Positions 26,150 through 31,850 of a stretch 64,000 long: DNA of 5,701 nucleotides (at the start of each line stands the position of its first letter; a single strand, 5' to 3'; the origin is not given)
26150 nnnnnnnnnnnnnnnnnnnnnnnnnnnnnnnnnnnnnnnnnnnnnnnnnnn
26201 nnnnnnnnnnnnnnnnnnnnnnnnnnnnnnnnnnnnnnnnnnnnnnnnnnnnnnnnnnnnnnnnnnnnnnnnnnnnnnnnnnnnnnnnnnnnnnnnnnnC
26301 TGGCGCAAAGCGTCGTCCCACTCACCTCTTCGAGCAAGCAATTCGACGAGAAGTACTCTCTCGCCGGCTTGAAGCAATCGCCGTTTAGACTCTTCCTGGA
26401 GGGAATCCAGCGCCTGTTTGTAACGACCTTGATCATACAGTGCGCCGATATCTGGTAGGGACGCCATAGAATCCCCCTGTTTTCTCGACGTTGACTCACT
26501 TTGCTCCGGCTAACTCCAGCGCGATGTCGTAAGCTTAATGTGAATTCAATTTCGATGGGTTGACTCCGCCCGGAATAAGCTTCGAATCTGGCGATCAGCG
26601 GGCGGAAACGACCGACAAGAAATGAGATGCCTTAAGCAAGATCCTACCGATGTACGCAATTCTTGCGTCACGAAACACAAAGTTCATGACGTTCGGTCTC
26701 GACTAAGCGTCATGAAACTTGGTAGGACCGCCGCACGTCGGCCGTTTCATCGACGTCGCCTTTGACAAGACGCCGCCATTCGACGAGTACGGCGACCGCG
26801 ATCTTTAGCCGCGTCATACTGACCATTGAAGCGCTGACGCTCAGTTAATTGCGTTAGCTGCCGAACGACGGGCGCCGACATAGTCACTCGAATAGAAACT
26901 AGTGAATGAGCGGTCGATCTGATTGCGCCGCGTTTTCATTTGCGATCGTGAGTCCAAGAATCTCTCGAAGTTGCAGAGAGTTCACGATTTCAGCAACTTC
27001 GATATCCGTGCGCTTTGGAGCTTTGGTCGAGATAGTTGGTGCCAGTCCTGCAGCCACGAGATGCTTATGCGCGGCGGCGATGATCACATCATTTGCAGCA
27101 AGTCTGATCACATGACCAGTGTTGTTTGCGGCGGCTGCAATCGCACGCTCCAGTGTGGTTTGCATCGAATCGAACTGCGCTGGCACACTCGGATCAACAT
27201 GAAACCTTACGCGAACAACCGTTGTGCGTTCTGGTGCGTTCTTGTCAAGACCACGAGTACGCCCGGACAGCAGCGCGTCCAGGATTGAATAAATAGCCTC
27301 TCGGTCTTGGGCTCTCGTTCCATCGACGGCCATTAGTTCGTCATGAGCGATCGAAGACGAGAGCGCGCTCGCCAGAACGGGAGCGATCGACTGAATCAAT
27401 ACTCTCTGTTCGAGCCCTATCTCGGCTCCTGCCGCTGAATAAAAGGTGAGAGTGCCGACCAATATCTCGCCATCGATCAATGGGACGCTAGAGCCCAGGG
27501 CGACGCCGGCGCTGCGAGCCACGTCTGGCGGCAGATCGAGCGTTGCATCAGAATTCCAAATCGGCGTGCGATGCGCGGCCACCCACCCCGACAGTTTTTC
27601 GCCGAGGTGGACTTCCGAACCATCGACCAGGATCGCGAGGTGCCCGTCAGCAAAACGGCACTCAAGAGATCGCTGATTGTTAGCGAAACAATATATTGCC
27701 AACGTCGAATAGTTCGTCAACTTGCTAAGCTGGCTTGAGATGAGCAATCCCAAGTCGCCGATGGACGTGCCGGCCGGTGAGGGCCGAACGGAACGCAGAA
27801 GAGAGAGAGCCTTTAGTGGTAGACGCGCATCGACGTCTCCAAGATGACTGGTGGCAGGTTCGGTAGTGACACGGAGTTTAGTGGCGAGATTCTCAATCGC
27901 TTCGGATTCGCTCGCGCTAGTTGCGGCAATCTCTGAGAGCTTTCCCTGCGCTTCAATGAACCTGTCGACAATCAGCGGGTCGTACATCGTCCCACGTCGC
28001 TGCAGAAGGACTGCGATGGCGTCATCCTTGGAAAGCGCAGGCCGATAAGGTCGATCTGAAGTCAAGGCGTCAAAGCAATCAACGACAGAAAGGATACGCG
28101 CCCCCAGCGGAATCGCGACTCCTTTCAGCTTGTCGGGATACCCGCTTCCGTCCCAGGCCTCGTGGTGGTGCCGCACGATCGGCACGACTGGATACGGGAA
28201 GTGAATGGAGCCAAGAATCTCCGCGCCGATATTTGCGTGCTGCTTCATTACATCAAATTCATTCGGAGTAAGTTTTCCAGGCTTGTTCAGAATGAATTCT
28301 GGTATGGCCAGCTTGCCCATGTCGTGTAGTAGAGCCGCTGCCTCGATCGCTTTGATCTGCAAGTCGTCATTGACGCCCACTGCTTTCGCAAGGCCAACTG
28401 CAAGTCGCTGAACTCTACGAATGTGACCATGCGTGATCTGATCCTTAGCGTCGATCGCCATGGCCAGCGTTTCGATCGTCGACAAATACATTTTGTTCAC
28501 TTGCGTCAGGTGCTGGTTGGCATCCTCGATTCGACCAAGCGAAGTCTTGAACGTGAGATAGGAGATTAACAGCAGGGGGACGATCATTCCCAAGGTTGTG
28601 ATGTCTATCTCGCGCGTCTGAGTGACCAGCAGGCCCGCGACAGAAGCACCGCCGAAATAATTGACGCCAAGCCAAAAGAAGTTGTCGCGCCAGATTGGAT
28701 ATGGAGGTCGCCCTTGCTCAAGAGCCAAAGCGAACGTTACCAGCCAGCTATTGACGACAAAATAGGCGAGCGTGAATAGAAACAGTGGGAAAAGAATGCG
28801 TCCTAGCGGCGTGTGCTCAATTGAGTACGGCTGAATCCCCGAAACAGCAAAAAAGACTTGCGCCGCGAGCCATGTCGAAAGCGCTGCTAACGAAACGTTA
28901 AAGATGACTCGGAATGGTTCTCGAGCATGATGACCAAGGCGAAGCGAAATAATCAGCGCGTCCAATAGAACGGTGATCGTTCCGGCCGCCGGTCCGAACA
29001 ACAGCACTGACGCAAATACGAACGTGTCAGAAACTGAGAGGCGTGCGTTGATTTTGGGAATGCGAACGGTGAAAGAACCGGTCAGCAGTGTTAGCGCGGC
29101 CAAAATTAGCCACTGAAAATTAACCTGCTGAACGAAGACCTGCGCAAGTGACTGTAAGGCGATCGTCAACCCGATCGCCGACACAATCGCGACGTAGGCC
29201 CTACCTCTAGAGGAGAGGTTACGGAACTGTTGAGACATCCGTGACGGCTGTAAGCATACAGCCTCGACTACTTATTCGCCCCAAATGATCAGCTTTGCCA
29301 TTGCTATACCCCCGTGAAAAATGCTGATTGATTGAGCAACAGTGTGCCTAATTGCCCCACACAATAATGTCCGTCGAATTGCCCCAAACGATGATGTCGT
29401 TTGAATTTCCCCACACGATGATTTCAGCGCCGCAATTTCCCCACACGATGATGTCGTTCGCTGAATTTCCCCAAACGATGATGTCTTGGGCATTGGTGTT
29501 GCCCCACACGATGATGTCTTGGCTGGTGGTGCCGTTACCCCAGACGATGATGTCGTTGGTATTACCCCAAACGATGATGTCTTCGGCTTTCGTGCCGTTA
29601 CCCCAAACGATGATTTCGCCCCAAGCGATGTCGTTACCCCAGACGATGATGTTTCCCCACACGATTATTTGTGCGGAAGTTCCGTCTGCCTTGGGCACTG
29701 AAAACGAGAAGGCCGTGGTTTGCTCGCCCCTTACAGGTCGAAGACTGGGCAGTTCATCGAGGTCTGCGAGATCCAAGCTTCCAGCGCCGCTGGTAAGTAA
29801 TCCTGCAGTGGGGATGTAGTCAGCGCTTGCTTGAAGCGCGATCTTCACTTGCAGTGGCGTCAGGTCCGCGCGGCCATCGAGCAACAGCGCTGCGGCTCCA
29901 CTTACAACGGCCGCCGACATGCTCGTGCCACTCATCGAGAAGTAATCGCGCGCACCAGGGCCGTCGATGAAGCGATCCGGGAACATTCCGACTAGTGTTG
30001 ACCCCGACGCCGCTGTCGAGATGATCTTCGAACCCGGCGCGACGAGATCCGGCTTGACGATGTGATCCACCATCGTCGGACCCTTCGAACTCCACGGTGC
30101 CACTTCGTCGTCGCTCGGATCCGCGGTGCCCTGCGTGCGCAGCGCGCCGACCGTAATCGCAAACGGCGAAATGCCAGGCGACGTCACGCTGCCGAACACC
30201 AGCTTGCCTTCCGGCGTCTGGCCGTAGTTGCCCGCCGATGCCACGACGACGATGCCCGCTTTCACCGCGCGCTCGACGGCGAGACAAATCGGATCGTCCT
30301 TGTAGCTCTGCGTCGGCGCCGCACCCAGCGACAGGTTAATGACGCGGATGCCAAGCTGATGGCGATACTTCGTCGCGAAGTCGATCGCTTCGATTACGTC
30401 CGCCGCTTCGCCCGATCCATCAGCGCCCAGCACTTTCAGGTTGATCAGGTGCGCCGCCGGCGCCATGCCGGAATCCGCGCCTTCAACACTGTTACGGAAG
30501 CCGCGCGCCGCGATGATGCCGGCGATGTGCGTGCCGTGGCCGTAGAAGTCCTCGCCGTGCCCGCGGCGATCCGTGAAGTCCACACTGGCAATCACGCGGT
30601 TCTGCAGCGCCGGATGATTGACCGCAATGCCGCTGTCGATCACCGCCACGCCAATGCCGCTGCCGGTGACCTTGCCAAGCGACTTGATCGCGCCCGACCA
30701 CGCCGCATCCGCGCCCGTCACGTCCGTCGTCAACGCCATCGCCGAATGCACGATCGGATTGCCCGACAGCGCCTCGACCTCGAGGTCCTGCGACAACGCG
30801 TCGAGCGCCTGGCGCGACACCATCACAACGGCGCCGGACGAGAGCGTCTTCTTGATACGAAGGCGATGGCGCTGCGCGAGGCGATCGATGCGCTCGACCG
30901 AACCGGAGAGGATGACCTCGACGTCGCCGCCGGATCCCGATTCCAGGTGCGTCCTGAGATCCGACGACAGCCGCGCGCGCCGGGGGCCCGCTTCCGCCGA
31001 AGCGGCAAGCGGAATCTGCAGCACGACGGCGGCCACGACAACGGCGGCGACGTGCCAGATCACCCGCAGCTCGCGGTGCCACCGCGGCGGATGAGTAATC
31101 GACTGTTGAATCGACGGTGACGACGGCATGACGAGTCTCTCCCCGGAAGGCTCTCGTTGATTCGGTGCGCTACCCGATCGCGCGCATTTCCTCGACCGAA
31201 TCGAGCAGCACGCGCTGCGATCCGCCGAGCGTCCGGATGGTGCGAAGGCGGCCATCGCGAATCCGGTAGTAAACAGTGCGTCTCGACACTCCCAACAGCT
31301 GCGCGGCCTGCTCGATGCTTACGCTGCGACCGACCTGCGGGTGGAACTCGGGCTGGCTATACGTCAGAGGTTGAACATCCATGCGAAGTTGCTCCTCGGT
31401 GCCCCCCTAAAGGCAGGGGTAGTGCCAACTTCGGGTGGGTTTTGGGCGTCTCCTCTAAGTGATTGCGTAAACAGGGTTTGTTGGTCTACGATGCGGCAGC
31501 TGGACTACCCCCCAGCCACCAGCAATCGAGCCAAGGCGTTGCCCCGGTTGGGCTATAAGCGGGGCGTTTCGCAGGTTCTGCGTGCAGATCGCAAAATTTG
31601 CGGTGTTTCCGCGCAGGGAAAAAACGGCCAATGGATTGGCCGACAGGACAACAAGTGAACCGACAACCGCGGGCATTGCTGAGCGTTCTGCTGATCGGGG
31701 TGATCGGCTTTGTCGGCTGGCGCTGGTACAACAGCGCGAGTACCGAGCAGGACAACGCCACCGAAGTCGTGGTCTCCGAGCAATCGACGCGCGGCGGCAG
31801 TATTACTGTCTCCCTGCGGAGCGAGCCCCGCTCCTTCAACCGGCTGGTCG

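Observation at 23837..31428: Co-oriented HTH / repeat-tailed S8 protease / membrane HD-GYP / TPR-sigma54-activator module with its own -24/-12 promoter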

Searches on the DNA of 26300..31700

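Call 74: search_rna_families(source=window, start=26300, end=31700, threshold=evalue, max_evalue=1)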
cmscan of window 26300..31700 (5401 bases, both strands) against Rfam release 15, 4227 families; matches with E-value up to 1: 0.
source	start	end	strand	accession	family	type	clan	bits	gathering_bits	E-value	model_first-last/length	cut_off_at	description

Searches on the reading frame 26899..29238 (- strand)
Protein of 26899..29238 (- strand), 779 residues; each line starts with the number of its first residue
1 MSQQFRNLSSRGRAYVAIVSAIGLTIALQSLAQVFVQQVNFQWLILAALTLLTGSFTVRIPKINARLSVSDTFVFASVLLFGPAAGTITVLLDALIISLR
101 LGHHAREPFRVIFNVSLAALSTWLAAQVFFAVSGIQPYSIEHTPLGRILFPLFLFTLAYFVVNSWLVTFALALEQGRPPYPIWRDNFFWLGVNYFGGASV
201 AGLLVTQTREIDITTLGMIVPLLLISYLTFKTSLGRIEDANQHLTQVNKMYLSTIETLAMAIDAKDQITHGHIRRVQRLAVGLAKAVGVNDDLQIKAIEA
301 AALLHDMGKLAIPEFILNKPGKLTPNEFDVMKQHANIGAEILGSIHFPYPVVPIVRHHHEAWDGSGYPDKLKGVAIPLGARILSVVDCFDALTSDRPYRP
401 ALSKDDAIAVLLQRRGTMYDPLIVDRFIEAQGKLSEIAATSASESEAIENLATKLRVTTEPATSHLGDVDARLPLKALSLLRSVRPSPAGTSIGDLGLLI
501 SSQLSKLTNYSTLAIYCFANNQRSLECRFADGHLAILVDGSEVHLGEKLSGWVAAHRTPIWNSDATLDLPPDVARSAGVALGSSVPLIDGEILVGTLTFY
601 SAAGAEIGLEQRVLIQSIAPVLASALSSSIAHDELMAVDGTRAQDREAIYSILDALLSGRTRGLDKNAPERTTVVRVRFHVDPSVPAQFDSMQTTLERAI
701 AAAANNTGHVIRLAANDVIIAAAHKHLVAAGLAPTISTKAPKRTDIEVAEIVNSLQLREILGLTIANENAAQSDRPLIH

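Call 8: search_protein_families(library=pfam, proteins=[window:26899-29238:-], max_evalue=0.01)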
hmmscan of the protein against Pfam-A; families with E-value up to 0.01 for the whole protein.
window:26899-29238:- (779 aa): 7 families
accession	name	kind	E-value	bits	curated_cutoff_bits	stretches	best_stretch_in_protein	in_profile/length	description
PF13487.12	HD_5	-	2.6e-39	135.1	27.2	1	257-421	2-168/170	HD domain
PF01966.28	HD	-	1.3e-20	74.2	22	1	271-391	3-115/116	HD domain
PF13185.12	GAF_2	-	5e-06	27.2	28.6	1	493-626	4-135/136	GAF domain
PF20972.2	MASE9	-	0.00073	19.9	24.3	1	38-195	13-165/203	MASE9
PF07155.17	ECF-ribofla_trS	-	0.0011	19.4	26.7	1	45-128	12-97/172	ECF-type riboflavin transporter, S component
PF08668.18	HDOD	-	0.0019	18.2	22.9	1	276-360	102-195/196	HDOD domain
PF01590.32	GAF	-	0.0069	17.4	22.4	0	503-626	12-133/133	GAF domain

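Call 9: search_protein_families(library=ncbifam, proteins=[window:26899-29238:-], max_evalue=0.01)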
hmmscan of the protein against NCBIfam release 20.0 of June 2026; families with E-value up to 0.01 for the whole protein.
window:26899-29238:- (779 aa): 5 families
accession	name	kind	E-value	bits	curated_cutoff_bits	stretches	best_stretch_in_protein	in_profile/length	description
NF053512.1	nitric_RR_NosR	exception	1.7e-41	142.6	400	1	242-448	165-371/422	response regulator c-di-GMP phosphodiesterase, NosR family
TIGR00277.1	HDIG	domain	3.7e-10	39.6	27.6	1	269-360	5-83/84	HDIG domain-containing metalloprotein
NF045665.1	NTPtran_DVU1551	equivalog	4e-05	22.8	315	1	253-309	200-259/359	DVU_1551 family NTP transferase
TIGR03276.1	Phn-HD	hypoth_equivalog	0.0074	15.8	214.6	0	296-361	44-101/179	phosphonate degradation HD-domain oxygenase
TIGR02621.3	cas3_GSU0051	exception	0.0097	14.7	400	0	271-309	673-710/854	type I-G CRISPR-associated helicase/endonuclease Cas3g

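Call 60: find_related_loci(query=A3, collection=metagenome_contigs, flank=10000)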
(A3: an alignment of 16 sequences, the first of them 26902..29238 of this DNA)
Query A3 (779 aa) in metagenome_contigs; peptide patterns used: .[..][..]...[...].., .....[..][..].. (x = any residue, [..] = any of these).
600 stretches matched a pattern (row limit reached: there are more); 282 encode a relative of the query (tblastn E <= 1e-3); the best 80 are kept; 80 distinct loci.
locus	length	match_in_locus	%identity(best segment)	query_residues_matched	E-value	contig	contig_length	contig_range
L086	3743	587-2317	44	41-620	2e-155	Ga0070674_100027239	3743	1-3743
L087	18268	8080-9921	44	7-629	1e-143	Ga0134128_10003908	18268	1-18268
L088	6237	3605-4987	50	11-468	4e-144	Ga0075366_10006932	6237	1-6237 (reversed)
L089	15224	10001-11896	42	6-629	4e-142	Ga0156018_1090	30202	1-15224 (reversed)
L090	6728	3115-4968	42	6-633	4e-140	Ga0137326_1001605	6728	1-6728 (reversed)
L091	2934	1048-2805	42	10-601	6e-138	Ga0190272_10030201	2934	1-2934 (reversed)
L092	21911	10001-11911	42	2-651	1e-129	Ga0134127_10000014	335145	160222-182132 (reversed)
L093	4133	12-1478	45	148-636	1e-121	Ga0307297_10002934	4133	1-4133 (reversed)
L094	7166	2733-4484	36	52-630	1e-100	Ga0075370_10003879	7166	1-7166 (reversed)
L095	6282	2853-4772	35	5-634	5e-98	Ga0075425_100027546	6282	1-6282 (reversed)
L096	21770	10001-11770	36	52-634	2e-97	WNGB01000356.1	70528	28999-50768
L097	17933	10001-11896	32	8-635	1e-94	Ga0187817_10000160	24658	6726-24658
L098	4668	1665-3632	32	13-662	4e-94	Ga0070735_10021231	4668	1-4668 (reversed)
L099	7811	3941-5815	33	1-619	4e-93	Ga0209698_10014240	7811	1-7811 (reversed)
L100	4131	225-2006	34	11-601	4e-93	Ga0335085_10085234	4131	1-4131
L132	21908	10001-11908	35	5-634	8e-94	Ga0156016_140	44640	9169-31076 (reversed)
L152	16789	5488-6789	37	215-634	1e-75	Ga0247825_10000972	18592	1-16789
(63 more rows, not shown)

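Call 84: search_protein_families(library=pfam, proteins=[L096:6370-7752:+, L152:1379-2749:+, L132:8482-9924:+], max_evalue=0.0001)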
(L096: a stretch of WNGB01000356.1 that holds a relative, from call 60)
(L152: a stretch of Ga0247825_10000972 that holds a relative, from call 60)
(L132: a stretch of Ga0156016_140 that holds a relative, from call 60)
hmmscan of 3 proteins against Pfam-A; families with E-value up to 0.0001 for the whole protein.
L096:6370-7752:+ (461 aa): 6 families
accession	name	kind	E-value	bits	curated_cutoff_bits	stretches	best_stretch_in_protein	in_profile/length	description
PF00158.32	Sigma54_activat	-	1.8e-67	226.7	20.2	1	140-306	1-167/168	Sigma-54 interaction domain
PF25601.1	AAA_lid_14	-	3.6e-20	72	27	1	312-393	1-80/87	AAA+ ATPase lid domain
PF14532.12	Sigma54_activ_2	-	6.9e-19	68.9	25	1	141-311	1-138/138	Sigma-54 interaction domain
PF02954.25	HTH_8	-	1.6e-12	47.4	22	1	402-443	1-42/42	Bacterial regulatory protein, Fis family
PF01078.27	Mg_chelatase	-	1.6e-08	34.6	20.3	0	219-281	93-157/207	Magnesium chelatase, subunit ChlI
PF07728.20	AAA_5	-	4.2e-08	33.7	22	1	164-284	2-125/139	AAA domain (dynein-related subfamily)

L152:1379-2749:+ (457 aa): 6 families
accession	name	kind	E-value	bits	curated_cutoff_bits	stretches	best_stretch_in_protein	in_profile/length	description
PF00158.32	Sigma54_activat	-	4.7e-67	225.3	20.2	1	137-303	1-167/168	Sigma-54 interaction domain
PF25601.1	AAA_lid_14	-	9.2e-20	70.7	27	1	309-382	1-72/87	AAA+ ATPase lid domain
PF14532.12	Sigma54_activ_2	-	8.4e-18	65.4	25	1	139-308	2-138/138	Sigma-54 interaction domain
PF02954.25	HTH_8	-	1.6e-11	44.2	22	1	402-442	2-42/42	Bacterial regulatory protein, Fis family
PF07728.20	AAA_5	-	3.5e-08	34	22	1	161-281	2-125/139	AAA domain (dynein-related subfamily)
PF01078.27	Mg_chelatase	-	5.2e-08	33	20.3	0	216-278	93-157/207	Magnesium chelatase, subunit ChlI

L132:8482-9924:+ (481 aa): 6 families
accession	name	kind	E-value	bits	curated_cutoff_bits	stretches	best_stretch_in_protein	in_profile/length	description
PF00158.32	Sigma54_activat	-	4.5e-67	225.4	20.2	1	165-331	1-167/168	Sigma-54 interaction domain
PF25601.1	AAA_lid_14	-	3.8e-20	71.9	27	1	337-410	1-72/87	AAA+ ATPase lid domain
PF14532.12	Sigma54_activ_2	-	5.7e-19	69.2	25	1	167-336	2-138/138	Sigma-54 interaction domain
PF02954.25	HTH_8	-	4.7e-14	52.3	22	1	429-469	2-42/42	Bacterial regulatory protein, Fis family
PF07728.20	AAA_5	-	4.9e-07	30.3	22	1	189-308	2-124/139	AAA domain (dynein-related subfamily)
PF01078.27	Mg_chelatase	-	6.9e-07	29.3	20.3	0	244-306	93-157/207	Magnesium chelatase, subunit ChlI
